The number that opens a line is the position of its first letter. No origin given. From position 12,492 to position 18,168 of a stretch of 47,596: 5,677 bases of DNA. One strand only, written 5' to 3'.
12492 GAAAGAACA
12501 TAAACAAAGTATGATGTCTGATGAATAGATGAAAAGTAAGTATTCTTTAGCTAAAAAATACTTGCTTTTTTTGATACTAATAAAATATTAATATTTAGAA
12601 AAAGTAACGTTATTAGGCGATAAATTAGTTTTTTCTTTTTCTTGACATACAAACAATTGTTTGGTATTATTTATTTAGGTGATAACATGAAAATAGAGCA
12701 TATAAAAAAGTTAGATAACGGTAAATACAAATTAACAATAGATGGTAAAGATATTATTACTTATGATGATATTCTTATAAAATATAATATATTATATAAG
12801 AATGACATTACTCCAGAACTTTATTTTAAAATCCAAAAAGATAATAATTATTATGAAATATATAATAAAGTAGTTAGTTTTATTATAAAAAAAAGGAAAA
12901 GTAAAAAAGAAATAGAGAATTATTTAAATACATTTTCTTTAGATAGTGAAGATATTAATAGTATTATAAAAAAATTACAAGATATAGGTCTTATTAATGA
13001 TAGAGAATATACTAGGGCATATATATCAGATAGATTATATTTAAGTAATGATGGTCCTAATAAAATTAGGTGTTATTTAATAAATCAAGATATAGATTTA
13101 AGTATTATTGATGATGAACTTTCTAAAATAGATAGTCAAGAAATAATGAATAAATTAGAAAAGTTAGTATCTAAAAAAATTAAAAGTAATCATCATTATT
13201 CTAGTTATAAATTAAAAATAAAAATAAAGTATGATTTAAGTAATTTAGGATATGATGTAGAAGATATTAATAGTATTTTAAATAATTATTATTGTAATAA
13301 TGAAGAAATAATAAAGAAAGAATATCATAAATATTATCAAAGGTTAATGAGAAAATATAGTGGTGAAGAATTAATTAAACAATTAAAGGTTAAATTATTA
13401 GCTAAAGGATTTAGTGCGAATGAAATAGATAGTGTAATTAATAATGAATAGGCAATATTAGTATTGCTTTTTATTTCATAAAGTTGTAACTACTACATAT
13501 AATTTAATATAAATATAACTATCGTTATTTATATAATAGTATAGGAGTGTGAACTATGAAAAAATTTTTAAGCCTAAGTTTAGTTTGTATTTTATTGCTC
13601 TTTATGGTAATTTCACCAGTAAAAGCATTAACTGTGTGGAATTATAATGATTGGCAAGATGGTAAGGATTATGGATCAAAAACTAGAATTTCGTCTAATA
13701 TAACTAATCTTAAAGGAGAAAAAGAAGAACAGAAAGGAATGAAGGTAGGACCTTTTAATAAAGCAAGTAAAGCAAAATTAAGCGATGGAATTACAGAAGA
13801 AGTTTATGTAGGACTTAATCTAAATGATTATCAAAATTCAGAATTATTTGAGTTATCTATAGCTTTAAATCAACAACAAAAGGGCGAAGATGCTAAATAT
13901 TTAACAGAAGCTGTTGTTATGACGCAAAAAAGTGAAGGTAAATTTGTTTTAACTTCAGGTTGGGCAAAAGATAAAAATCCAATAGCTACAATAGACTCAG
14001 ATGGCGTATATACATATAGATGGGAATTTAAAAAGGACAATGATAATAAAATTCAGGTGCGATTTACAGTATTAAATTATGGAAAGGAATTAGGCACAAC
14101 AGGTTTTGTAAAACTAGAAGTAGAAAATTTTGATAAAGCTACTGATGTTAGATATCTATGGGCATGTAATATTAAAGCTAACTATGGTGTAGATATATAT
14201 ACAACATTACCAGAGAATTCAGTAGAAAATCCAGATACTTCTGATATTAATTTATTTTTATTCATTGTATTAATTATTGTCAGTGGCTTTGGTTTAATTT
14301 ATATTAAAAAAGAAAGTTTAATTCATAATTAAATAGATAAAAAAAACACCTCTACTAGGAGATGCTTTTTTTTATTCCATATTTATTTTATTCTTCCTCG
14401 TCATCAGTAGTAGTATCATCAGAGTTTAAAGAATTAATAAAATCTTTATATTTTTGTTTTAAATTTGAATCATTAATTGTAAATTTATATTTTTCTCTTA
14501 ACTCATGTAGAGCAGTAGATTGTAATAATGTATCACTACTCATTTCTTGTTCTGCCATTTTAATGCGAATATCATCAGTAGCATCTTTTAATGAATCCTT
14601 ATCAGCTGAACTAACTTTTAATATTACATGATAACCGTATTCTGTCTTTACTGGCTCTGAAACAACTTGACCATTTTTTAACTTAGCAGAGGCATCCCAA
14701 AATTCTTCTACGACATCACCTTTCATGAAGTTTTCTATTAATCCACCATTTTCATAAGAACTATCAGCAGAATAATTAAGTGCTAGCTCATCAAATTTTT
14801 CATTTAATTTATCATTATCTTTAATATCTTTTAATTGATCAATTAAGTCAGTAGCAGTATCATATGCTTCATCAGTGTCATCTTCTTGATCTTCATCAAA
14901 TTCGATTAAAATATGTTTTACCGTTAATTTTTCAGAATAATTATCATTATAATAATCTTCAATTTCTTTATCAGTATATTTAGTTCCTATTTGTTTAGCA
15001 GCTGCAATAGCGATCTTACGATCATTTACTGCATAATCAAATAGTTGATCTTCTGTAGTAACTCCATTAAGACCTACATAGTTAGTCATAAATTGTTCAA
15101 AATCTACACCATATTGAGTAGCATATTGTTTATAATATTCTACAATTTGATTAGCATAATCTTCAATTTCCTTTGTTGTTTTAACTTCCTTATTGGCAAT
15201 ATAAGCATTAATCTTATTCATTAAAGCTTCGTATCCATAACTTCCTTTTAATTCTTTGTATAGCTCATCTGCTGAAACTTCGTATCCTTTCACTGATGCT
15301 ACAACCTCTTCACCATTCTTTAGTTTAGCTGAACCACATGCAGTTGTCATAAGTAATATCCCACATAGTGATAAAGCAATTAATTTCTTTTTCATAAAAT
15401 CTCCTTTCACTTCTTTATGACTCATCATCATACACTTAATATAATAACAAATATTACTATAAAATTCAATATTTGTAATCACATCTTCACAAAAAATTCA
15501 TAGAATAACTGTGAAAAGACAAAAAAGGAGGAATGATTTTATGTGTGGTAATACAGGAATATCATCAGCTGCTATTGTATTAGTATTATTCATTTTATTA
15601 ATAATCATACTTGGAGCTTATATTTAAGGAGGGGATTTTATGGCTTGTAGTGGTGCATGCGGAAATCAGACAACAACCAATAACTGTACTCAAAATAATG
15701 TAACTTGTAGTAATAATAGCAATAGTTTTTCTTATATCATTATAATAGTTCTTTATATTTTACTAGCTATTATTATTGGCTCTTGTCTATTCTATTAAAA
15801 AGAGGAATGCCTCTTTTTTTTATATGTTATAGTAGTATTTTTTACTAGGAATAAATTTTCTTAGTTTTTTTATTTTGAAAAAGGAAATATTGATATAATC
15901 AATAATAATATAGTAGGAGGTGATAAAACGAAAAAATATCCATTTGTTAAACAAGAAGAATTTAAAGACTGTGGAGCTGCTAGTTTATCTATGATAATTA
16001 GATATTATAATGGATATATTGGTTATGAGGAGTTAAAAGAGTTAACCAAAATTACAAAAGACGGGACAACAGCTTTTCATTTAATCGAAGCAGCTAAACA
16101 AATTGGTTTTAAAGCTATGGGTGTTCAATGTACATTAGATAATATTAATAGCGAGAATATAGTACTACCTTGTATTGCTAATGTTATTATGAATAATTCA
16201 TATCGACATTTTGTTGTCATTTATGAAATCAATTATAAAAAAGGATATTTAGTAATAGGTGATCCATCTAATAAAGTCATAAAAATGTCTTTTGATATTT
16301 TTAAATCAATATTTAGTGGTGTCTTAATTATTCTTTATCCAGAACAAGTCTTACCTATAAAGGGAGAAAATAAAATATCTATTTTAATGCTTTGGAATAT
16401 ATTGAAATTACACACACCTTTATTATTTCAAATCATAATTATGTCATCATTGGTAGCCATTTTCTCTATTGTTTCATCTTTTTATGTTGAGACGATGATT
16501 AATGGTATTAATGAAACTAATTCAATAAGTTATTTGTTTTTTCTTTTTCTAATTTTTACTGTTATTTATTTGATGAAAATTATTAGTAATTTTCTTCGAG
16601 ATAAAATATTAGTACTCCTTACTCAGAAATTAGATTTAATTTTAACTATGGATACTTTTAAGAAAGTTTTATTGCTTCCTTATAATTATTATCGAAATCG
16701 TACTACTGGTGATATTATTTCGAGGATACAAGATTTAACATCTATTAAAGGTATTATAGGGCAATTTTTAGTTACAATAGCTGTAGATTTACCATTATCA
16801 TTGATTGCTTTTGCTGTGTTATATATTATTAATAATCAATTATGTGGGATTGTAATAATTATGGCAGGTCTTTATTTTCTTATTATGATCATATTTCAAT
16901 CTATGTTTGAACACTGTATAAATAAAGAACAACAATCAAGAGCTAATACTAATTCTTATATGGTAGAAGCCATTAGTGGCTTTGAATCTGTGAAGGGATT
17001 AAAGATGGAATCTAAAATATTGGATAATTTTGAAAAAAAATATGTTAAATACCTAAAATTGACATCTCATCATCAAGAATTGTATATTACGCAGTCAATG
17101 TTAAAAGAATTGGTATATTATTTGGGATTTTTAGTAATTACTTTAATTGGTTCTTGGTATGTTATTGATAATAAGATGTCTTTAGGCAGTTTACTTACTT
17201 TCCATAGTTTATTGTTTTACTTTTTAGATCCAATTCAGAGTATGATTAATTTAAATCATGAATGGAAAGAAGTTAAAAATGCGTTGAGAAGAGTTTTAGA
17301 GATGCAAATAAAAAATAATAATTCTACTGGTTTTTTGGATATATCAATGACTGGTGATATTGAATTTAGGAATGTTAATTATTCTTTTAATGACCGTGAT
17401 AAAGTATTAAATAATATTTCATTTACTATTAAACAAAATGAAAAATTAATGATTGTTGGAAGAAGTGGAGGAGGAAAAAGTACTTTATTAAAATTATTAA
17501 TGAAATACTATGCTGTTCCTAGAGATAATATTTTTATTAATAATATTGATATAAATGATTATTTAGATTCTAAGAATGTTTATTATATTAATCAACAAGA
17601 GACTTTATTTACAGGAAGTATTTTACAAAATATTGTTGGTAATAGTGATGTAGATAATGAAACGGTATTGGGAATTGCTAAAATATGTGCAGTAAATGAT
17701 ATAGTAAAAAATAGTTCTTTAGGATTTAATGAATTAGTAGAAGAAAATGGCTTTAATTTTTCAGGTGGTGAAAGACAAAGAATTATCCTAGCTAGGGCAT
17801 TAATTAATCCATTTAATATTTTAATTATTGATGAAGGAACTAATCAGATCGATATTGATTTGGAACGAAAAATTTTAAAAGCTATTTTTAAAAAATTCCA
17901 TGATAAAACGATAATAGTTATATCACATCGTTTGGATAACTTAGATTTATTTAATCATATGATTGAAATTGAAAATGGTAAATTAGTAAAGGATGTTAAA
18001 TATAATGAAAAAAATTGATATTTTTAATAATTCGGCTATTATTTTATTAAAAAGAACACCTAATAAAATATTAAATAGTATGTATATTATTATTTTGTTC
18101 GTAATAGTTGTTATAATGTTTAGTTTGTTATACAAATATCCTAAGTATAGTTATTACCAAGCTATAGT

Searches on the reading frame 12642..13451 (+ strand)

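Call 26: search_protein_families(library=pfam, proteins=[window:12642-13451:+])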
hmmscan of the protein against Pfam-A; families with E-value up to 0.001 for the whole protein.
window:12642-13451:+ (269 aa): 3 families
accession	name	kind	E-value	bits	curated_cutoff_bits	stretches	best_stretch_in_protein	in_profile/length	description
PF21981.2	RecX_HTH3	-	2.7e-07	31.1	26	0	221-266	3-48/48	RecX, third three-helix domain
PF21982.2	RecX_HTH1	-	4.2e-07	30.3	26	0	246-266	17-37/40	RecX, first three-helix domain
PF02631.22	RecX_HTH2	-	6e-05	23.6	26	0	119-158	1-40/42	RecX, second three-helix domain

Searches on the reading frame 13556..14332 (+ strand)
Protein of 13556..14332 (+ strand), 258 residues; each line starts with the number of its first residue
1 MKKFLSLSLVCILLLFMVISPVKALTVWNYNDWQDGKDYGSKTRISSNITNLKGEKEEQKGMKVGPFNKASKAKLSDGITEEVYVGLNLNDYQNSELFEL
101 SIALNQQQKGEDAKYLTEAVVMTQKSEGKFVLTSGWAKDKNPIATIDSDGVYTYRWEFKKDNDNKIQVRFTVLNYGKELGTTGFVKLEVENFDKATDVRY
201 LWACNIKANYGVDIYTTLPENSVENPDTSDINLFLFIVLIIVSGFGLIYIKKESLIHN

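Call 26: search_protein_families(library=pfam, proteins=[window:13556-14332:+])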
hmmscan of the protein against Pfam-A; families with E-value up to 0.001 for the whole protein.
window:13556-14332:+ (258 aa): 0 families

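Call 41: search_protein_families(library=pfam, proteins=[window:13556-14332:+], max_evalue=0.01)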
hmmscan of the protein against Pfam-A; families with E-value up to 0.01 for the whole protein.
window:13556-14332:+ (258 aa): 1 family
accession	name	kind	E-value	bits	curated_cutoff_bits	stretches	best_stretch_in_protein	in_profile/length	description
PF09581.16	Spore_III_AF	-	0.0024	18.4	28.3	1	1-125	19-131/185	Stage III sporulation protein AF (Spore_III_AF)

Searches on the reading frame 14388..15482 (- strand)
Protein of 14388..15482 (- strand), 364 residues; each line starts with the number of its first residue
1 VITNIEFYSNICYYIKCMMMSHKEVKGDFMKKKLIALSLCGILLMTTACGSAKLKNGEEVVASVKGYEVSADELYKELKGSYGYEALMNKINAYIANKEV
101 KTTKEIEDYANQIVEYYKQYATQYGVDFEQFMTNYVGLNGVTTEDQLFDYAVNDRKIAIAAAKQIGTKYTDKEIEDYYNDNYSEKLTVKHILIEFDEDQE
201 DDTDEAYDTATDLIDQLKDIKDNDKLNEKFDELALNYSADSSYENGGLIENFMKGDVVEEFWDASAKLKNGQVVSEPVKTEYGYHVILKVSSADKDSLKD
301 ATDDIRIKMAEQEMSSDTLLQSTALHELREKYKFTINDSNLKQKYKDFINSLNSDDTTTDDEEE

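Call 27: search_protein_families(library=pfam, proteins=[window:14388-15482:-])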
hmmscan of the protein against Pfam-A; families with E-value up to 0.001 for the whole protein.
window:14388-15482:- (364 aa): 3 families
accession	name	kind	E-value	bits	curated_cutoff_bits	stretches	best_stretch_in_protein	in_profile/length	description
PF00639.27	Rotamase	-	1.3e-17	65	21.7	1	190-288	1-94/97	PPIC-type PPIASE domain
PF13616.12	Rotamase_3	-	2e-17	64.2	22.5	1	182-287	12-110/116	PPIC-type PPIASE domain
PF13145.12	Rotamase_2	-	2e-07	32.3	27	1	170-294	2-109/121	PPIC-type PPIASE domain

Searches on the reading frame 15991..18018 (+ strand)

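Call 27: search_protein_families(library=pfam, proteins=[window:15991-18018:+])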
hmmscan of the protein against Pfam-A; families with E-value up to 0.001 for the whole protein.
window:15991-18018:+ (675 aa): 4 families
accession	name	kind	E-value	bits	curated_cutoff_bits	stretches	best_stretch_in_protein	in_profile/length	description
PF00664.28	ABC_membrane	-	1.8e-37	130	28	1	147-414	3-273/274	ABC transporter transmembrane region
PF03412.21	Peptidase_C39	-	1.1e-24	87.3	22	1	1-118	20-131/133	Peptidase C39 family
PF00005.33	ABC_tran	-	1.2e-24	88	25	1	473-618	1-137/137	ABC transporter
PF20720.3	nSTAND3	-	0.00059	20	27.2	0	478-532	12-70/155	Novel STAND NTPase 3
